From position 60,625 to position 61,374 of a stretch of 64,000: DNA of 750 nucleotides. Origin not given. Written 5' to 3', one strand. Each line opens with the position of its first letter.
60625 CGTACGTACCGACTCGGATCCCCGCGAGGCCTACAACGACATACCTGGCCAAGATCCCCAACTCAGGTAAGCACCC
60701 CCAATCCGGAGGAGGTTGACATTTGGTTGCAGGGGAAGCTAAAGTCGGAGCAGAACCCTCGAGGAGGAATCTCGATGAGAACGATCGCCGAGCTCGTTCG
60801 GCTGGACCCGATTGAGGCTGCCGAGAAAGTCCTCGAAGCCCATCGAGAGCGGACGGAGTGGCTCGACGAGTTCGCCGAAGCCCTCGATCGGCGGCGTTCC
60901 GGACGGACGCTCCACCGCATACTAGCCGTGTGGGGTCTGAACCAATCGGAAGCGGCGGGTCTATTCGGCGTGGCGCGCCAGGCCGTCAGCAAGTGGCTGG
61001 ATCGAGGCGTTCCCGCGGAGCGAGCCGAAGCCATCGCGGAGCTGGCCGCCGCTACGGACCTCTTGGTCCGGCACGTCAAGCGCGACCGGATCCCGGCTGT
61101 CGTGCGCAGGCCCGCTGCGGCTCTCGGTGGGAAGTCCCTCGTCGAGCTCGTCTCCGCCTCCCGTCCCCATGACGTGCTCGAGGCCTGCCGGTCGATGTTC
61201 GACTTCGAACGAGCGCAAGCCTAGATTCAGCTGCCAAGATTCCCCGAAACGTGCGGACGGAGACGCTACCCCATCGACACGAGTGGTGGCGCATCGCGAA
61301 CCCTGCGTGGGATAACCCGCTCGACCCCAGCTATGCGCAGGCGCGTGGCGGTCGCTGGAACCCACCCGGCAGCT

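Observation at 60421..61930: RES-Xre toxin-antitoxin cassette flanked by about 120-bp direct repeats that duplicate a neighbour's promoter and 5' end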

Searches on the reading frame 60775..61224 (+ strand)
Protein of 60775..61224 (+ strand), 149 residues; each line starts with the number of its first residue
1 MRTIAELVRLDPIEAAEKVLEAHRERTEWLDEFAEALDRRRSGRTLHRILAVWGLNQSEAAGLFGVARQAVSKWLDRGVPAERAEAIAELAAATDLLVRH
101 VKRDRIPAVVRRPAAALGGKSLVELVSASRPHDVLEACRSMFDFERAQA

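Call 5: search_protein_families(library=pfam, proteins=[window:60775-61224:+], max_evalue=0.01)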
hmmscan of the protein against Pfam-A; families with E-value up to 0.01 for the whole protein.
window:60775-61224:+ (149 aa): 5 families
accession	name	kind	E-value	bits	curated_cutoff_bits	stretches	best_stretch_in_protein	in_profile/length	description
PF15943.11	YdaS_toxin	-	3.3e-05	24.1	30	1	57-91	11-47/65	Bacterial toxin YdaS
PF13518.12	HTH_28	-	0.0013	19.2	25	1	54-77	12-35/52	Helix-turn-helix domain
PF13384.12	HTH_23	-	0.0013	18.9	24.6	1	50-77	12-40/50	Homeodomain-like domain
PF14549.12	P22_Cro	-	0.0023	18.1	30.2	1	56-87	11-41/60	DNA-binding transcriptional regulator Cro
PF20432.4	Xre-like-HTH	-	0.0045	17.7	25.8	0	43-75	12-43/63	Antitoxin Xre-like helix-turn-helix domain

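Call 12: search_protein_families(library=ncbifam, proteins=[window:60775-61224:+], max_evalue=0.01)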
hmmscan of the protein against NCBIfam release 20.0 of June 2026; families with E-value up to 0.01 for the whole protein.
window:60775-61224:+ (149 aa): 3 families
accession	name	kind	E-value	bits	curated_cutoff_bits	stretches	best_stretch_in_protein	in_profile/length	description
NF046037.1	carphisopro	domain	2.2e-06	27.7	38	1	48-93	3-48/54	carph-isopro domain-containing protein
TIGR03830.1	CxxCG_CxxCG_HTH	subfamily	0.00014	21.6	61.8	1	24-76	48-100/127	type II TA system antitoxin MqsA family protein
NF049845.1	Xre_ParS_antitoxin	subfamily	0.0026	17.8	90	0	13-42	57-86/112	type II RES/Xre toxin-antitoxin system antitoxin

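Call 34: search_solved_structures(query=window:60775-61224:+, max_evalue=10)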
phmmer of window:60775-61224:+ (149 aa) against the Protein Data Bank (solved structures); distinct sequences matched with E-value up to 10: 10.
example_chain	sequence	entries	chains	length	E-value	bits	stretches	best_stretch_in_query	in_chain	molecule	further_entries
3lnr_A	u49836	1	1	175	0.017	18.5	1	57-102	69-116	Aerotaxis transducer Aer2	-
4i44_A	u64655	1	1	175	0.017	18.4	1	57-102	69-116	Aerotaxis transducer Aer2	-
4i3m_A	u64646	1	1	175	0.018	18.4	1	57-102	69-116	Aerotaxis transducer Aer2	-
8qnl_A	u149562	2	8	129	0.029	17.7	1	53-83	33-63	Antitoxin Xre/MbcA/ParS-like toxin-binding domain-containing protein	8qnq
2b5a_A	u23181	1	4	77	0.12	15.7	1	39-95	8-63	C.BclI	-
1sq8_A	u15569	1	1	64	0.55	13.6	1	52-97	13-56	dh434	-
3bd1_A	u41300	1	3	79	0.64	13.4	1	58-104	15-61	Cro protein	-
3tbi_A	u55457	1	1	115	0.69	13.3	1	13-91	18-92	RNA polymerase-associated protein Gp33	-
8tj3_B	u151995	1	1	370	0.7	13.2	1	60-131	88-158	Peptidoglycan glycosyltransferase MrdB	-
7d7d_K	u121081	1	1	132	1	12.7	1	14-91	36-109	RNA polymerase-associated protein Gp33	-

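Call 35: find_homologous_proteins(query=window:60775-61224:+)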
Query window:60775-61224:+ (149 aa): 486 proteins with E <= 0.001 among 837 candidates; the best 120 are listed.
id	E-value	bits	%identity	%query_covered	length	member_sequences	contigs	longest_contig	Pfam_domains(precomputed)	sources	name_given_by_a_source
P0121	2.6e-84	298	97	100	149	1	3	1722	-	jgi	jgi:predicted transcriptional regulator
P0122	1.3e-83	296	97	100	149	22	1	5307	PF15943.12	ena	-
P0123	3.7e-79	281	91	100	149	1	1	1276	PF15943.12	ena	-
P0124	6.0e-79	281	92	100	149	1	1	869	-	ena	-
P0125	1.2e-76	273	87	100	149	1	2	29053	-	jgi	jgi:hypothetical protein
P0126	1.4e-76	273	88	99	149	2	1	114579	PF15943.12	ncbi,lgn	-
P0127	6.5e-74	264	87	100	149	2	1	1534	-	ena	-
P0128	3.7e-71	255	85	100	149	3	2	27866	PF15943.12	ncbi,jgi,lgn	-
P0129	3.6e-69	249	81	100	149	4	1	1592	PF15943.12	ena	-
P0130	7.8e-67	241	80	100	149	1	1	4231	-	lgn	-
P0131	6.2e-66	239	79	100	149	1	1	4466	-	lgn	-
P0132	1.8e-65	237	79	100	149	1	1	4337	-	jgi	-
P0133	2.2e-65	237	77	100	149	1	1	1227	-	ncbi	-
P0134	3.2e-65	236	79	100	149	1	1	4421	-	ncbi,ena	-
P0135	4.2e-65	236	79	100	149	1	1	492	-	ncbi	-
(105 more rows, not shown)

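Call 39: search_solved_structures(query=A3, max_evalue=1, show_alignments=2)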
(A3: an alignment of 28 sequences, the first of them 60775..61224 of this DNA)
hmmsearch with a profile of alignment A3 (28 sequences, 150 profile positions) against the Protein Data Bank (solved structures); distinct sequences matched with E-value up to 1: 15.
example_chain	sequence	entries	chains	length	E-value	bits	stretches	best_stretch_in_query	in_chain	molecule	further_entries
8qnl_A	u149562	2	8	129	0.047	16.7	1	52-84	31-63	Antitoxin Xre/MbcA/ParS-like toxin-binding domain-containing protein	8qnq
4i3m_A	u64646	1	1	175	0.099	15.7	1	46-95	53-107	Aerotaxis transducer Aer2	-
7r6r_A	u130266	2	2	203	0.11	15.6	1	54-75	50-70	Immunity repressor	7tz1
3lnr_A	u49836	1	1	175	0.12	15.4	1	46-95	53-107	Aerotaxis transducer Aer2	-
4i44_A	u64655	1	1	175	0.12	15.4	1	47-95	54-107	Aerotaxis transducer Aer2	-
6fkg_C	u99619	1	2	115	0.13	15.3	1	51-142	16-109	Rv1990c (MbcA)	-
6hlk_A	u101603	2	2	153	0.26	14.3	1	56-81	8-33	Redirecting phage packaging protein C (RppC)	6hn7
6hn7_B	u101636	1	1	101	0.35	13.9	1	53-85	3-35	Terminase small subunit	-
7lw0_A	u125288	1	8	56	0.42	13.6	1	55-84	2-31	Terminase small subunit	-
1j9i_A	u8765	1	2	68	0.68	13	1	55-84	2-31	TERMINASE SMALL SUBUNIT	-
3bd1_A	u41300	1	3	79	0.69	13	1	59-91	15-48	Cro protein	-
9g79_B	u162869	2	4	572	0.73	12.9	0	33-57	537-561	Acetyl-coenzyme A synthetase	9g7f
3cec_A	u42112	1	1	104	0.86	12.6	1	29-76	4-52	Putative antidote protein of plasmid maintenance system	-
1sq8_A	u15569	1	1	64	0.93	12.5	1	54-100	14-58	dh434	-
6a9n_A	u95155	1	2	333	0.97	12.5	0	67-115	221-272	3-oxoacyl-[acyl-carrier-protein] synthase 3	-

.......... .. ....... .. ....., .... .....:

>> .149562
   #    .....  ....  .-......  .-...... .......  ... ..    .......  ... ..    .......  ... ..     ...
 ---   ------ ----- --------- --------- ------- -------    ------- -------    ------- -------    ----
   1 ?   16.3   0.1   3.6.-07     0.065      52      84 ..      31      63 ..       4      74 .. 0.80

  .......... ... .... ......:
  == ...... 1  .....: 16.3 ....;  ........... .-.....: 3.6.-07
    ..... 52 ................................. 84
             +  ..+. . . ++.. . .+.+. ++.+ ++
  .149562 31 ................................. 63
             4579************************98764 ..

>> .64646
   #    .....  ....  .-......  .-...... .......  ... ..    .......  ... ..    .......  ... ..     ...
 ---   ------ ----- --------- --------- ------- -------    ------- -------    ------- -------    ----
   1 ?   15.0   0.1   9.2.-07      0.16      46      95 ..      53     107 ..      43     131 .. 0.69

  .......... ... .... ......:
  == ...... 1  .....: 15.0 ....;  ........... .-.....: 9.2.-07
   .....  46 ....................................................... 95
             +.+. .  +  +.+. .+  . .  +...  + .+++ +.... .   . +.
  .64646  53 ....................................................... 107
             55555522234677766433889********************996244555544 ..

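Call 43: find_encoding_contigs(protein=P0122, flank=4000, max_places=5)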
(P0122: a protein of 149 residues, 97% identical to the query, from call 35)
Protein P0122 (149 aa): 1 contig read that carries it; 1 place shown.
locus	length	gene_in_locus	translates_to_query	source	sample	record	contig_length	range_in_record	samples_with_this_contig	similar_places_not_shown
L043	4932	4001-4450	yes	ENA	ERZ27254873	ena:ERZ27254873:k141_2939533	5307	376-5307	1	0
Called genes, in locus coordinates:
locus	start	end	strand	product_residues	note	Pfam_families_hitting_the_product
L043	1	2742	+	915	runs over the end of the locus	PF12419:DUF3670, PF00176:SNF2-rel_dom, PF00271:Helicase_C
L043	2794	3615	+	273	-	-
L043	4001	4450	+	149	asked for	PF15943:YdaS_toxin (weak)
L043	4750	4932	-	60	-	?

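Call 44: find_encoding_contigs(protein=P0126, flank=4000, max_places=3)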
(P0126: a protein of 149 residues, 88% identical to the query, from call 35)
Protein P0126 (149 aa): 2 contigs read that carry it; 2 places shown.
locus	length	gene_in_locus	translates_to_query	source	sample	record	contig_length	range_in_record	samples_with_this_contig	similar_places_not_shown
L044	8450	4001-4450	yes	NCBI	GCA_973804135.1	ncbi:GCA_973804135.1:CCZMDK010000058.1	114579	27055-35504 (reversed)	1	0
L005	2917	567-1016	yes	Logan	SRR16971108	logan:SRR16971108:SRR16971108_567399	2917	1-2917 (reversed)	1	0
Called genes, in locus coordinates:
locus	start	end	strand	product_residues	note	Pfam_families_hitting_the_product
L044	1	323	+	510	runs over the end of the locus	PF00171:Aldedh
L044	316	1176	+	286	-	PF02900:LigB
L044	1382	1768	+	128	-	PF02962:CHMI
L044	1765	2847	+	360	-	PF01717:Meth_synt_2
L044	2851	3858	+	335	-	PF14870:PSII_BNR (faint), PF15902:Sortilin-Vps10 (faint)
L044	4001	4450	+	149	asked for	PF15943:YdaS_toxin (weak)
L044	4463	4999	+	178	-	PF08808:RES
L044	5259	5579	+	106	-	PF04255:DUF433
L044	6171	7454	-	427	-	PF01979:Amidohydro_1, PF07969:Amidohydro_3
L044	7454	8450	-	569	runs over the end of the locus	PF00400:WD40 (faint), PF00930:DPPIV_N (faint), PF25174:Beta-prop_THOC3 (faint), PF07676:PD40 (faint), PF26550:Tricorn_2nd (faint), PF26549:Tricorn_N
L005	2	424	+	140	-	?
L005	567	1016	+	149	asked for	PF15943:YdaS_toxin (weak)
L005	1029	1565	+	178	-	PF08808:RES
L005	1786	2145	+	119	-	PF04255:DUF433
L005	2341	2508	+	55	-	-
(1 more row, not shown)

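Call 47: predict_structure(alignment_id=A3)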
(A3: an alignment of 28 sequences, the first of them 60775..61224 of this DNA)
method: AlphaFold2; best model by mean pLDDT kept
length: 149 residues; sequences in the alignment: 28
mean_pLDDT: 90.4   pTM: 0.79
mean pLDDT of the five models: 90.4, 89.2, 87.9, 87.6, 87.1
residues with pLDDT >= 90: 102; 70-90: 37; 50-70: 9; < 50: 1
segments of 3 or more residues with pLDDT < 50: none
pLDDT, mean of each block of 10 residues (from residue 1): 72 84 79 89 98 98 96 96 96 97 97 94 96 96 66
secondary structure, 60 per line:
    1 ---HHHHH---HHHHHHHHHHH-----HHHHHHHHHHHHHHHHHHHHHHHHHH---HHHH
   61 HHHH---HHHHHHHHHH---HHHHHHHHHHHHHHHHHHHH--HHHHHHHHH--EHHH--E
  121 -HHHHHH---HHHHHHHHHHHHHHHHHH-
elements in order: H4-8 H12-22 H28-53 H57-64 H68-77 H81-100 H103-111 H122-127 H131-148

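Call 51: fold_search(model_id=the predicted structure, library=pdb)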
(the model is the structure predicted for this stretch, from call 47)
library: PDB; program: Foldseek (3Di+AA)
matches with E <= 10: 239; with E <= 0.001: 5
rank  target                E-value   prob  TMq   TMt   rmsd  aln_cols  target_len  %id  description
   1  8qnl_A                6.2e-05  1.00  0.57  0.65   2.3       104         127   23  Structure of the toxin-antitoxin NatRT complex from Pseudomonas aeruginosa (released 2024-10-02)
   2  8qnl_B                7.3e-05  1.00  0.58  0.74   2.3       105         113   23  Structure of the toxin-antitoxin NatRT complex from Pseudomonas aeruginosa (released 2024-10-02)
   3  6fkg_C                1.9e-04  1.00  0.55  0.71   3.2       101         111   22  Crystal structure of the M.tuberculosis MbcT-MbcA toxin-antitoxin complex. (released 2019-02-27)
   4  8qnq_A                2.8e-04  1.00  0.56  0.64   2.5       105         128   22  Structure of the toxin-antitoxin NatRT complex from Pseudomonas aeruginosa. NatTE29D mutant (released 2024-10-02)
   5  8qnq_B                3.5e-04  1.00  0.58  0.73   2.6       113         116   21  Structure of the toxin-antitoxin NatRT complex from Pseudomonas aeruginosa. NatTE29D mutant (released 2024-10-02)
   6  8gug_B                2.2e-03  1.00  0.49  0.56   3.2       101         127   20  Structure of VPA0770 toxin bound to VPA0769 antitoxin in Vibrio parahaemolyticus (released 2023-07-26)
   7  8gug_C                4.8e-03  1.00  0.52  0.59   3.3       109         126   18  Structure of VPA0770 toxin bound to VPA0769 antitoxin in Vibrio parahaemolyticus (released 2023-07-26)
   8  7zvi_A                2.2e-01  0.66  0.28  0.18  10.9       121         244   14  Non-canonical Staphylococcus aureus pathogenicity island repression (released 2022-09-28)
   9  8tac_B                3.9e-01  0.98  0.32  0.66   2.8        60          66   32  Designed DNA binding protein (released 2024-08-28)
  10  3op9                  3.9e-01  0.41  0.25  0.34  13.8       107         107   16  Crystal structure of transcriptional regulator from Listeria innocua (released 2010-09-15)
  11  7b5j_A                4.6e-01  0.66  0.34  0.42   9.2       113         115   16  Anti-CRISPR associated (Aca) protein, Aca2 (released 2021-06-23)
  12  6gw6_B                5.4e-01  0.89  0.44  0.44   3.9        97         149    9  Structure of the Pseudomonas putida RES-Xre toxin-antitoxin complex (released 2018-10-24)
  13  2b5a_C                6.7e-01  0.90  0.32  0.57   4.5        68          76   28  C.BclI, Control Element of the BclI Restriction-Modification System (released 2006-01-03)
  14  7vjq_A                6.7e-01  0.57  0.34  0.41   9.1       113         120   18  Pectobacterium phage ZF40 apo-aca2 complexed with 26bp DNA substrate (released 2021-10-20)
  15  2b5a_B                7.0e-01  0.85  0.29  0.54   6.7        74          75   23  C.BclI, Control Element of the BclI Restriction-Modification System (released 2006-01-03)
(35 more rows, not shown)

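Call 69: search_protein_families(library=padloc, proteins=[window:60775-61224:+], max_evalue=0.01)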
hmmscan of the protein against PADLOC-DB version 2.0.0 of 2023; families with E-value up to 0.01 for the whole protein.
window:60775-61224:+ (149 aa): 1 family
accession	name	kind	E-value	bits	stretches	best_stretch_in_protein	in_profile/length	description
PDLC04133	mad1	-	0.0096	14.2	0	55-80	6-32/60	mads_1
